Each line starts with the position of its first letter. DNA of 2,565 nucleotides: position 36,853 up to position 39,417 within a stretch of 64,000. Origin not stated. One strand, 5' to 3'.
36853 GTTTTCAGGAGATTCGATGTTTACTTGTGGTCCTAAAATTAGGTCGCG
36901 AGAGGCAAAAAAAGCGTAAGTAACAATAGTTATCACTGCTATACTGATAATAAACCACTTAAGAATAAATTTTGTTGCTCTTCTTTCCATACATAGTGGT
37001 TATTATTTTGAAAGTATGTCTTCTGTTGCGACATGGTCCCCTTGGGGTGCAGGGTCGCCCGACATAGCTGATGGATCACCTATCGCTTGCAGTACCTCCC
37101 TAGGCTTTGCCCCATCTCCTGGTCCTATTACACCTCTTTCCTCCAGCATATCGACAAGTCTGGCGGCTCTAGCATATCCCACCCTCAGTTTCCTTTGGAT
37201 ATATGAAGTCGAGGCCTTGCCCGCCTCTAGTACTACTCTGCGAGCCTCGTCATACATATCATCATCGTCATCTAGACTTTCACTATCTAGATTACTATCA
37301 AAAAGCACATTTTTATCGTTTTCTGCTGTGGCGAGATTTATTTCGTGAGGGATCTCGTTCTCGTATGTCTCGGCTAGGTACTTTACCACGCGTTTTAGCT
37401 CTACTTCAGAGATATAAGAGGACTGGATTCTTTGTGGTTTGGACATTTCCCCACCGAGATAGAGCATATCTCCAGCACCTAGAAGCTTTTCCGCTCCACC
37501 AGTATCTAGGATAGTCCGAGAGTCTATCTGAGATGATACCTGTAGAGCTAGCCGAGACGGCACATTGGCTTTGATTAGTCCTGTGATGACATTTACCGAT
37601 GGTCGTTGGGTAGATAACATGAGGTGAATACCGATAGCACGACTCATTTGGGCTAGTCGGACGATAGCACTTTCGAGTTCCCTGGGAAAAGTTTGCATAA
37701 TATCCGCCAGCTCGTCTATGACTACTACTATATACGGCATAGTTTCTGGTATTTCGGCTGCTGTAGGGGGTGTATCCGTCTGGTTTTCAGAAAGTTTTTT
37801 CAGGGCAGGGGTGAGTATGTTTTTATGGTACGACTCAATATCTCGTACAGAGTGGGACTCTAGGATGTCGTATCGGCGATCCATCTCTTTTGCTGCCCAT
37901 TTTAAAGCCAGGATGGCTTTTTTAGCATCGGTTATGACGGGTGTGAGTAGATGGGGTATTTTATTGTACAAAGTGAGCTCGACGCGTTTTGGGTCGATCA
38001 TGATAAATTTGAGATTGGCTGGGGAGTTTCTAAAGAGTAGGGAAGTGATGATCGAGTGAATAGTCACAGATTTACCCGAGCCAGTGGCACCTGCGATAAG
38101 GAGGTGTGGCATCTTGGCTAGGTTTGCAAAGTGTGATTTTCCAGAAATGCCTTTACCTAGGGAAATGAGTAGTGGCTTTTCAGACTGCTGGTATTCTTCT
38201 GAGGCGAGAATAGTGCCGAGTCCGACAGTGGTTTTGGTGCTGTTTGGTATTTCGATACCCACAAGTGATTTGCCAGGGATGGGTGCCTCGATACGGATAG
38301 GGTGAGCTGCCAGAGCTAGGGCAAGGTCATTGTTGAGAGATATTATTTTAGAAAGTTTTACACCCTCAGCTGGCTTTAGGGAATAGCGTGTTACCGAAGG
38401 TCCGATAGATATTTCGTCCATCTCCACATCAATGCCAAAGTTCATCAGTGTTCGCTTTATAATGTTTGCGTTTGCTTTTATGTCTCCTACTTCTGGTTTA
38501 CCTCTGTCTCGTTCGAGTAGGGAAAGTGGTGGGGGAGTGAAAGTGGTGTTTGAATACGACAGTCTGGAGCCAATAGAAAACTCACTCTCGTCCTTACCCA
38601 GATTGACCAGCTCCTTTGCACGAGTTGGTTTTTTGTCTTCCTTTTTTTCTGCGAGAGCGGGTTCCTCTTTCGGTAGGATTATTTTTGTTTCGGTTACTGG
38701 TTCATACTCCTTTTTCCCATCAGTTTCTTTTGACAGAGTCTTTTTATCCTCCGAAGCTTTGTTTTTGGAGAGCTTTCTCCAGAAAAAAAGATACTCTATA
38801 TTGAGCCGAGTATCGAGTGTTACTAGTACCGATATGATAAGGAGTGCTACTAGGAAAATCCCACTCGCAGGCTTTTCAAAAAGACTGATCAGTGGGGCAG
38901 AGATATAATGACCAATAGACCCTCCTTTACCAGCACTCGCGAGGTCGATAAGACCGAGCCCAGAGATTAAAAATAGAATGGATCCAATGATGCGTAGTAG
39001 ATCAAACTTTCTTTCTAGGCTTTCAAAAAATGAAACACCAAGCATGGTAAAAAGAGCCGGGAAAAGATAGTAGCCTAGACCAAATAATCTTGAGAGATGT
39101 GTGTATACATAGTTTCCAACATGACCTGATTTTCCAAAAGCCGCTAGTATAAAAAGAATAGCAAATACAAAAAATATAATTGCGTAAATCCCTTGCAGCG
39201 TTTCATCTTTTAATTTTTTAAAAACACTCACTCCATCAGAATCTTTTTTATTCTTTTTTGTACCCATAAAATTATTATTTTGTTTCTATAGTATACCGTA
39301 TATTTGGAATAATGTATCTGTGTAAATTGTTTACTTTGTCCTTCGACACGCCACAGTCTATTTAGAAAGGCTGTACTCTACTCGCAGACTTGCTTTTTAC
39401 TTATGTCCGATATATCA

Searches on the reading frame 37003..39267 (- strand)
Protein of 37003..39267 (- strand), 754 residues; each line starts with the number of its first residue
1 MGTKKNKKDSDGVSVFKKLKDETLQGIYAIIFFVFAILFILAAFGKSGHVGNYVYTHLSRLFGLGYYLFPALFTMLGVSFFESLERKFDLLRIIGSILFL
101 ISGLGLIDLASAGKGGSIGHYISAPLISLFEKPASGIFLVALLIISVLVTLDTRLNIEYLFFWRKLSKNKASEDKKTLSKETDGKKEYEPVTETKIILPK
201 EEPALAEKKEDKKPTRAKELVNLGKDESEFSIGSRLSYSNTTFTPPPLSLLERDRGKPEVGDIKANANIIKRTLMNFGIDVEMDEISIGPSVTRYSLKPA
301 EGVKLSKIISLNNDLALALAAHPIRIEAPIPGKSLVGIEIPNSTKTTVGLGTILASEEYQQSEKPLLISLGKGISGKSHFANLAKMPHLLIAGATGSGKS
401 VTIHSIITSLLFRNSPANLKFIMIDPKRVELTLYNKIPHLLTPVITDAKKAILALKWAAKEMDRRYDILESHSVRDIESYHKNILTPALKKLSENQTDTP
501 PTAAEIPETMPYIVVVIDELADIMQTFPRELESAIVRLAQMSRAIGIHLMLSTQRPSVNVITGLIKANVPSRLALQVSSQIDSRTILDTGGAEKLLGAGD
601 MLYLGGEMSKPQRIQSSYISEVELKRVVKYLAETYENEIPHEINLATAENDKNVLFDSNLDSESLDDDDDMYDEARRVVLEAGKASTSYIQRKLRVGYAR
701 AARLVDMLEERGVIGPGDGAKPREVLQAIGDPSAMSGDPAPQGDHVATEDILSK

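Call 62: search_protein_families(library=pfam, proteins=[window:37003-39267:-], max_evalue=0.001)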
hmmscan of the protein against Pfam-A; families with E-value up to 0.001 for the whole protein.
window:37003-39267:- (754 aa): 6 families
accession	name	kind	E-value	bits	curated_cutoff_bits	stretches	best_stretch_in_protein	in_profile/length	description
PF01580.24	FtsK_SpoIIIE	-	1.2e-61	208.4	24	1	353-558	5-221/221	FtsK/SpoIIIE family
PF17854.6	FtsK_alpha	-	1.7e-28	99.2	22.9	1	246-342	2-101/101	FtsK alpha domain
PF09397.16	FtsK_gamma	-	1.3e-27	95.7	30.6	1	667-726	2-61/63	Ftsk gamma domain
PF13491.11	FtsK_4TM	-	9.2e-08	32.4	23.1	1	48-152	48-160/171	4TM region of DNA translocase FtsK/SpoIIIE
PF01935.23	DUF87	-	0.0001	23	23.2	1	387-426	24-60/220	Helicase HerA, central domain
PF12846.13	AAA_10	-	0.00082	18.9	27.5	0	385-439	20-70/362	AAA-like domain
